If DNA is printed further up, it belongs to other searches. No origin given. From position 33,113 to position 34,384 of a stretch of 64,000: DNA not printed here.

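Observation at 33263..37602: Coupled GT-C-like membrane protein / cytochrome P450 / lipoyl-less acyltransferase operon: candidate new lipid-tailoring pathway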

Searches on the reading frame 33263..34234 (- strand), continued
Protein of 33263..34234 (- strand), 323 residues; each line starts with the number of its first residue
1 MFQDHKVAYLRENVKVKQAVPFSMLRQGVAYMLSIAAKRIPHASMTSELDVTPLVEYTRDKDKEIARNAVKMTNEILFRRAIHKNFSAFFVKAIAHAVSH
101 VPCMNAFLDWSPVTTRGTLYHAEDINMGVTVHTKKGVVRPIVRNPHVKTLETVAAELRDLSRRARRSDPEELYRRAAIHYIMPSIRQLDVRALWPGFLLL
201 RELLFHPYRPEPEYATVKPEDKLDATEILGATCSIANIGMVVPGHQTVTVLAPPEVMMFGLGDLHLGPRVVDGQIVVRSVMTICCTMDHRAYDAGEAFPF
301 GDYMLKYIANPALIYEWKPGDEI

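Call 20: find_encoding_contigs(protein=P0006, flank=10000, max_places=3)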
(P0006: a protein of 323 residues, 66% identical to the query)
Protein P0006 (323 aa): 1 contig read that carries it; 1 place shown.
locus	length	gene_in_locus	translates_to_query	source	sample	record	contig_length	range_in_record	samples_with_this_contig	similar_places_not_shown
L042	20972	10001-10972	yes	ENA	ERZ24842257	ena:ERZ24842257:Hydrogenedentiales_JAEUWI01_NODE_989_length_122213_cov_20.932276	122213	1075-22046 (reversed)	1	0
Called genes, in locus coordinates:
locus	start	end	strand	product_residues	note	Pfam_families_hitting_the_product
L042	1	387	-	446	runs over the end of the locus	-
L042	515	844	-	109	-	PF05534:HicB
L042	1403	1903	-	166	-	-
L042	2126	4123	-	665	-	PF04851:ResIII, PF17757:UvrB_inter, PF27431:UvrB_3rd, PF00271:Helicase_C, PF12344:UvrB, PF02151:UVR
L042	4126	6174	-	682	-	PF13328:HD_4, PF01966:HD, PF04607:RelA_SpoT, PF02824:TGS, PF28438:RelA_RIS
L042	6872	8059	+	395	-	PF00368:HMG-CoA_red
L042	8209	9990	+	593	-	-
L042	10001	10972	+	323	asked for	PF00198:2-oxoacid_dh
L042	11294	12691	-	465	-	PF00884:Sulfatase, PF01663:Phosphodiest (faint), PF16347:SGSH_C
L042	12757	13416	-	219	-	PF25084:LbH_EIF2B (faint), PF25087:GMPPB_C (faint), PF00132:Hexapep (weak)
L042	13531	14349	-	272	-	PF00669:Flagellin_N, PF00700:Flagellin_C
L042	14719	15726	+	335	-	PF13439:Glyco_transf_4, PF00534:Glycos_transf_1, PF13692:Glyco_trans_1_4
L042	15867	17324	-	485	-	PF04041:Glyco_hydro_130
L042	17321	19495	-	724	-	PF13439:Glyco_transf_4, PF00534:Glycos_transf_1, PF13692:Glyco_trans_1_4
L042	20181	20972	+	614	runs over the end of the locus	PF06739:SBBP (faint)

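Call 27: search_solved_structures(query=window:33263-34234:-, max_evalue=0.001, show_alignments=1)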
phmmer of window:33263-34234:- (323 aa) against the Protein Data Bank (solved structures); distinct sequences matched with E-value up to 0.001: 40.
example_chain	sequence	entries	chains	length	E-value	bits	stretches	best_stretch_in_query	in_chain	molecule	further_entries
2ihw_A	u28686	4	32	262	3.4e-18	69.1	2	222-314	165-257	Lipoamide acyltransferase component of branched-chain alpha-keto acid dehydrogenase comple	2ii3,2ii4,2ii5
1b5s_A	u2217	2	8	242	4.7e-17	65.3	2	221-314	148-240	DIHYDROLIPOAMIDE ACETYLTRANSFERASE | Dihydrolipoyllysine-residue acetyltransferase component of pyruvate dehydrogenase complex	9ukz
3duf_I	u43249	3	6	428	3.9e-16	62.3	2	221-314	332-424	Dihydrolipoyllysine-residue acetyltransferase component of pyruvate dehydrogenase complex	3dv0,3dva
8eqn_A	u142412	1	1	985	4.8e-15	58.7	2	221-314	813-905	BG505 UFO-E2p-L4P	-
3mae_A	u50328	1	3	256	8.6e-15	57.9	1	18-166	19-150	2-oxoisovalerate dehydrogenase E2 component, dihydrolipoamide acetyltransferase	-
7q5q_B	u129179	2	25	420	9.8e-15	57.7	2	70-166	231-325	Dihydrolipoyllysine-residue succinyltransferase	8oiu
9mu6_A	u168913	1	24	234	3.3e-13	52.7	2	223-314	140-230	Dihydrolipoyllysine-residue succinyltransferase component of 2-oxoglutarate dehydrogenase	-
9njt_A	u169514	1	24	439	8.1e-13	51.4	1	221-313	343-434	Dihydrolipoyllysine-residue succinyltransferase component of 2-oxoglutarate dehydrogenase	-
8xll_A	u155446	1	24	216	1.2e-12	50.8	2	76-168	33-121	Dihydrolipoyllysine-residue succinyltransferase component of 2-oxoglutarate dehydrogenase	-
6h05_A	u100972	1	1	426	5.9e-12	48.6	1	75-168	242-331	Dihydrolipoyllysine-residue succinyltransferase component of 2-oxoglutarate dehydrogenase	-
9y6t_A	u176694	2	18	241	7.2e-12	48.3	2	72-168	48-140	Dihydrolipoyllysine-residue acetyltransferase component of pyruvate dehydrogenase complex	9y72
7bgj_A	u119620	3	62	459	1.3e-11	47.5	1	18-167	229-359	Acetyltransferase component of pyruvate dehydrogenase complex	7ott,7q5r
7uol_D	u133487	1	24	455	1.8e-11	46.9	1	74-168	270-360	Dihydrolipoyllysine-residue succinyltransferase component of 2-oxoglutarate dehydrogenase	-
1c4t_A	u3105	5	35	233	2.1e-11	46.7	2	77-165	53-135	PROTEIN (DIHYDROLIPOAMIDE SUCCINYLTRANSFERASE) | DIHYDROLIPOAMIDE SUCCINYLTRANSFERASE | Dihydrolipoyllysine-residue succinyltransferase component of 2-oxoglutar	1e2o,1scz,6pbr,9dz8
8x02_A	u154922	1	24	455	2.7e-11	46.4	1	76-168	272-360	Dihydrolipoyllysine-residue succinyltransferase component of 2-oxoglutarate dehydrogenase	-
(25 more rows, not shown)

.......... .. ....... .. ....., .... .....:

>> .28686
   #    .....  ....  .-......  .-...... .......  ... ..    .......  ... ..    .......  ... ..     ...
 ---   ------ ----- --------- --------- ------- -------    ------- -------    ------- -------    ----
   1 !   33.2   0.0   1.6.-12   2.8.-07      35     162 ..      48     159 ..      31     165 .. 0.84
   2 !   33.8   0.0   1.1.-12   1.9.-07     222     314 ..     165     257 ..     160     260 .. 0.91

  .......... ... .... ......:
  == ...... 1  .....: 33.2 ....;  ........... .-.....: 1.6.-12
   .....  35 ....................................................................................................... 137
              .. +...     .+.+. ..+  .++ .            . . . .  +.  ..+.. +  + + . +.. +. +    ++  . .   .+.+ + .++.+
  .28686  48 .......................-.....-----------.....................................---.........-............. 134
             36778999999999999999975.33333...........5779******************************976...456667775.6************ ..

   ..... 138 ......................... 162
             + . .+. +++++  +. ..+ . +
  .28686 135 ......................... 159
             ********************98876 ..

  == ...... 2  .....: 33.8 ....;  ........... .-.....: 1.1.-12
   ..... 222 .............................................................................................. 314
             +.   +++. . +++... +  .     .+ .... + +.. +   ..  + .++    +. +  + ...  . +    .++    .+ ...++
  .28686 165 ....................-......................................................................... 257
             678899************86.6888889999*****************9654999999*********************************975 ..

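Call 29: find_encoding_contigs(protein=P0003, flank=10000, max_places=2)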
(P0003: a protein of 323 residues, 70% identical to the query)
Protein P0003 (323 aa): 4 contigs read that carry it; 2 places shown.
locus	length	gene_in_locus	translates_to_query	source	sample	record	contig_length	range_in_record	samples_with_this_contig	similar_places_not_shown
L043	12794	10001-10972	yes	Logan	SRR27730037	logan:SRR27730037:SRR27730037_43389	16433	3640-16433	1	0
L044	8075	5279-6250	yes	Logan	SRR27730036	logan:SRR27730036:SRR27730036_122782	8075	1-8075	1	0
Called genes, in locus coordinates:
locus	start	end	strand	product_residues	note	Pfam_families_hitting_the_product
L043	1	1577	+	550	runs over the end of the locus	PF01676:Metalloenzyme, PF06415:iPGM_N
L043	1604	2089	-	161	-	-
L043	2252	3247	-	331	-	PF00389:2-Hacid_dh, PF02826:2-Hacid_dh_C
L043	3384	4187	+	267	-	PF00378:ECH_1, PF16113:ECH_2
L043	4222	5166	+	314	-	PF01261:AP_endonuc_2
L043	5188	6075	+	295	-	PF22677:Ble-like_N (faint), PF00903:Glyoxalase (weak), PF13669:Glyoxalase_4 (faint), PF18029:Glyoxalase_6 (faint), PF00903:Glyoxalase, PF12681:Glyoxalase_2 (weak)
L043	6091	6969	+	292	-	PF03372:Exo_endo_phos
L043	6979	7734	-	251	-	-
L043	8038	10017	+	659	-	-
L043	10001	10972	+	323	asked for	PF00198:2-oxoacid_dh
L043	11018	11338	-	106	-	PF03626:COX4_pro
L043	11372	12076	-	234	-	PF00510:COX3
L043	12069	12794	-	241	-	?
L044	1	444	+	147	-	?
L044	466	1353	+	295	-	PF22677:Ble-like_N (faint), PF00903:Glyoxalase (weak), PF13669:Glyoxalase_4 (faint), PF18029:Glyoxalase_6 (faint), PF00903:Glyoxalase, PF12681:Glyoxalase_2 (weak)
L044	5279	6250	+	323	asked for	PF00198:2-oxoacid_dh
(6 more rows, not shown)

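Call 30: find_encoding_contigs(protein=P0008, flank=10000, max_places=2)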
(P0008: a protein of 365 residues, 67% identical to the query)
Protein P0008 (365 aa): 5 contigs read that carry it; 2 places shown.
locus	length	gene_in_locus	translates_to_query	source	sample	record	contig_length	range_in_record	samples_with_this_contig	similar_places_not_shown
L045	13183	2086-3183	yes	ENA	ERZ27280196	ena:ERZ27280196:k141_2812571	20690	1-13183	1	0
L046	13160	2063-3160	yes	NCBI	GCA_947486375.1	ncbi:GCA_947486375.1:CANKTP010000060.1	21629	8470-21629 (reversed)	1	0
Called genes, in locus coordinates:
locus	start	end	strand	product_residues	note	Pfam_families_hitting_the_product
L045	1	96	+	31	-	?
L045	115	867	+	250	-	PF04367:DUF502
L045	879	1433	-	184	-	PF01209:Ubie_methyltran, PF13489:Methyltransf_23, PF08241:Methyltransf_11, PF08242:Methyltransf_12, PF13649:Methyltransf_25, PF13847:Methyltransf_31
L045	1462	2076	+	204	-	-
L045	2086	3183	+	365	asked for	PF00198:2-oxoacid_dh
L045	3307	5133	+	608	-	PF00501:AMP-binding, PF23024:AMP-dom_DIP2-like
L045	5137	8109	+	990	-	PF00550:PP-binding, PF00109:ketoacyl-synt, PF00108:Thiolase_N (faint), PF02801:Ketoacyl-synt_C, PF16197:KAsynt_C_assoc, PF22621:CurL-like_PKS_C, PF00698:Acyl_transf_1, PF00550:PP-binding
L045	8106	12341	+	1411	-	PF18563:TubC_N (weak), PF00668:Condensation, PF00501:AMP-binding, PF13193:AMP-binding_C, PF00550:PP-binding, PF00975:Thioesterase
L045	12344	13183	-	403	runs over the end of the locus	PF12704:MacB_PCD, PF02687:FtsX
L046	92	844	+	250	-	PF04367:DUF502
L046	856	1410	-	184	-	PF01209:Ubie_methyltran, PF13489:Methyltransf_23, PF08241:Methyltransf_11, PF08242:Methyltransf_12, PF13649:Methyltransf_25, PF13847:Methyltransf_31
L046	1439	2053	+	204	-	-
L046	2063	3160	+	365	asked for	PF00198:2-oxoacid_dh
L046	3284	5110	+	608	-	PF00501:AMP-binding, PF23024:AMP-dom_DIP2-like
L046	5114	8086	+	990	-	PF00550:PP-binding, PF00109:ketoacyl-synt, PF00108:Thiolase_N (faint), PF02801:Ketoacyl-synt_C, PF16197:KAsynt_C_assoc, PF22621:CurL-like_PKS_C, PF00698:Acyl_transf_1, PF00550:PP-binding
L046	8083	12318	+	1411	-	PF18563:TubC_N (weak), PF00668:Condensation, PF00501:AMP-binding, PF13193:AMP-binding_C, PF00550:PP-binding, PF00975:Thioesterase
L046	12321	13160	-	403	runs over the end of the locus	PF12704:MacB_PCD, PF02687:FtsX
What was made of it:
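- L045/46 keep AT–FAAL–PKS–NRPS without MEM or P450 (call 30).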

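Call 46: search_protein_families(library=pfam, proteins=[L040:11008-12765:+, L040:13193-17407:+, L045:1462-2076:+], max_evalue=0.001)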
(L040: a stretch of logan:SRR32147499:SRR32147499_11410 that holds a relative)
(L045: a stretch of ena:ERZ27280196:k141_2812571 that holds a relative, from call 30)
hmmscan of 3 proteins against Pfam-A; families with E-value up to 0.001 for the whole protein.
L040:11008-12765:+ (585 aa): 2 families
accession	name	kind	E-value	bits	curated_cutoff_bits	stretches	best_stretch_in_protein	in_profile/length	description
PF00501.34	AMP-binding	-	2.9e-64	217.7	29.9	1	28-430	1-384/384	AMP-binding enzyme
PF23024.1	AMP-dom_DIP2-like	-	5.9e-12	46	27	1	475-583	2-106/110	Disco-interacting protein 2-like, AMP domain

L040:13193-17407:+ (1404 aa): 6 families
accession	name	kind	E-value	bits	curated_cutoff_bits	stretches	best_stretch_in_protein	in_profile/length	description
PF00668.25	Condensation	-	1e-96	324.9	30.6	1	54-491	2-450/456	Condensation domain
PF00501.34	AMP-binding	-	5.8e-80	269.4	29.9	1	515-860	1-384/384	AMP-binding enzyme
PF00975.26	Thioesterase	-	3e-24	86.9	26.4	1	1120-1245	2-121/226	Thioesterase domain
PF00550.31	PP-binding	-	2.6e-15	56.9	20.8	1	1021-1084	2-67/67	Phosphopantetheine attachment site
PF18563.6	TubC_N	-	1.4e-13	51.1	26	1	5-50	5-50/52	TubC N-terminal docking domain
PF13193.12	AMP-binding_C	-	1e-10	42.8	24.5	1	917-990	1-76/76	AMP-binding enzyme C-terminal domain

L045:1462-2076:+ (204 aa): 0 families

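Call 55: predict_structure(alignment_id=A1)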
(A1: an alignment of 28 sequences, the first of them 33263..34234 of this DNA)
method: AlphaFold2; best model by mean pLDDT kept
length: 323 residues; sequences in the alignment: 28
mean_pLDDT: 86.5   pTM: 0.87
mean pLDDT of the five models: 86.5, 86.3, 86.1, 85.1, 84.2
residues with pLDDT >= 90: 149; 70-90: 145; 50-70: 23; < 50: 6
segments of 3 or more residues with pLDDT < 50: 242-245
pLDDT, mean of each block of 10 residues (from residue 1): 78 93 88 71 82 93 85 85 89 96 92 78 95 88 96 96 93 88 73 76 84 89 93 81 56 88 85 90 88 90 95 93 85
secondary structure, 60 per line:
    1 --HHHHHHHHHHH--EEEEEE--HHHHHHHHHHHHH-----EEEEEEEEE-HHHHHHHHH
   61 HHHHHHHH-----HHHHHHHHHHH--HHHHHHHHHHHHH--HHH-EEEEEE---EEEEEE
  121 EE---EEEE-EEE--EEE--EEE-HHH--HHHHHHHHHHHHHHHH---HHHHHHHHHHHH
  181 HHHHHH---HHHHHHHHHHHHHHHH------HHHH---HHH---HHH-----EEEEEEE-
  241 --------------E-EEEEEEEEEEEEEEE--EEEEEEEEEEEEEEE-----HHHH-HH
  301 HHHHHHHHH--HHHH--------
elements in order: H3-13 E16-21 H24-36 E42-50 H52-68 H74-84 H87-99 E106-111 E115-122 E126-129 E131-133 E136-138 E141-143 H150-165 H169-186 H190-205 H212-215 E233-239 E257-271 E274-288 H294-297 H299-309 H312-315
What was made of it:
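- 33263..34234 (-): AT323: stand-alone E2-fold (2-oxoacid dehydrogenase catalytic domain) acyltransferase, 323 aa. It has no lipoyl or E3-binding domain and carries a ~55-aa helical insert (residues ~166-220). Model pLDDT is 86.5 (call 55).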

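Call 62: fold_search(model_id=the predicted structure, library=pdb)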
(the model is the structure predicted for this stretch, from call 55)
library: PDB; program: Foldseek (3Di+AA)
matches with E <= 10: 648; with E <= 0.001: 115
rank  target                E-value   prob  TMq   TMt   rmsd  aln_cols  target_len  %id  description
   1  3mae_C                3.3e-16  1.00  0.54  0.71   9.6       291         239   18  CRYSTAL STRUCTURE OF PROBABLE DIHYDROLIPOAMIDE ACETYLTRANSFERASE FROM LISTERIA MONOCYTOGENES 4b F2365 (released 2010-04-07)
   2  9a5h_B                4.4e-16  1.00  0.55  0.41   8.3       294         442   22  Integrative model of DLDH1-ODP2 by crosslinking MS and deep learning (released 2024-09-18)
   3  1eaa                  4.6e-16  1.00  0.55  0.72  12.2       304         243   20  ATOMIC STRUCTURE OF THE CUBIC CORE OF THE PYRUVATE DEHYDROGENASE MULTIENZYME COMPLEX (released 1993-10-31)
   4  1dpc                  4.6e-16  1.00  0.55  0.72  12.2       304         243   20  CRYSTALLOGRAPHIC AND ENZYMATIC INVESTIGATIONS ON THE ROLE OF SER558, HIS610 AND ASN614 IN THE CATALYTIC MECHANISM OF AZO (released 1995-04-20)
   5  3l60                  4.6e-16  1.00  0.54  0.75   9.8       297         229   18  Crystal structure of branched-chain alpha-keto acid dehydrogenase subunit e2 from mycobacterium tuberculosis (released 2010-01-05)
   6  3mae_B                6.1e-16  1.00  0.53  0.70   9.7       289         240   18  CRYSTAL STRUCTURE OF PROBABLE DIHYDROLIPOAMIDE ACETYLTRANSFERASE FROM LISTERIA MONOCYTOGENES 4b F2365 (released 2010-04-07)
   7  1dpd                  8.2e-16  1.00  0.54  0.71  12.3       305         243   20  CRYSTALLOGRAPHIC AND ENZYMATIC INVESTIGATIONS ON THE ROLE OF SER558, HIS610 AND ASN614 IN THE CATALYTIC MECHANISM OF AZO (released 1995-04-20)
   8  7q5r_A                8.7e-16  1.00  0.55  0.83   4.1       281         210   20  Protein community member pyruvate dehydrogenase complex E2 core from C. thermophilum (released 2022-02-02)
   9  1scz                  1.0e-15  1.00  0.56  0.76  10.3       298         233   17  Improved structural model for the catalytic domain of E.coli dihydrolipoamide succinyltransferase (released 2004-03-02)
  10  1dpb                  1.1e-15  1.00  0.55  0.72  11.1       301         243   20  CRYSTALLOGRAPHIC AND ENZYMATIC INVESTIGATIONS ON THE ROLE OF SER558, HIS610 AND ASN614 IN THE CATALYTIC MECHANISM OF AZO (released 1995-04-20)
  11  6zzn                  1.3e-15  1.00  0.53  0.74   9.6       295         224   17  Crystal structure of the cubic catalytic core of the Mycobacterium tuberculosis branched-chain alphaketoacid acyltransfe (released 2021-08-18)
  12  1b5s_A                1.5e-15  1.00  0.56  0.73   8.4       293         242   22  DIHYDROLIPOYL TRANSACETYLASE (E.C.2.3.1.12) CATALYTIC DOMAIN (RESIDUES 184-425) FROM BACILLUS STEAROTHERMOPHILUS (released 1999-02-16)
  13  3mae_A                2.3e-15  1.00  0.54  0.74   9.0       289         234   19  CRYSTAL STRUCTURE OF PROBABLE DIHYDROLIPOAMIDE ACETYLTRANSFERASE FROM LISTERIA MONOCYTOGENES 4b F2365 (released 2010-04-07)
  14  7r5m_A                2.3e-15  1.00  0.51  0.69   9.7       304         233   19  Core-binding domain of fungal E3-binding domain bound to the pyruvate dehydrogenase E2 core (released 2023-01-18)
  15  8x02_A                2.6e-15  1.00  0.56  0.75  11.8       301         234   19  E2 core of 2-oxoglutarate dehydrogenase complex (released 2024-10-30)
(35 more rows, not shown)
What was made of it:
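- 33263..34234 (-): The top 50 Foldseek hits are all E2 cores (call 62).
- On 2-oxoacid dehydrogenase E2 component: The fold is an E2 core (call 62).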
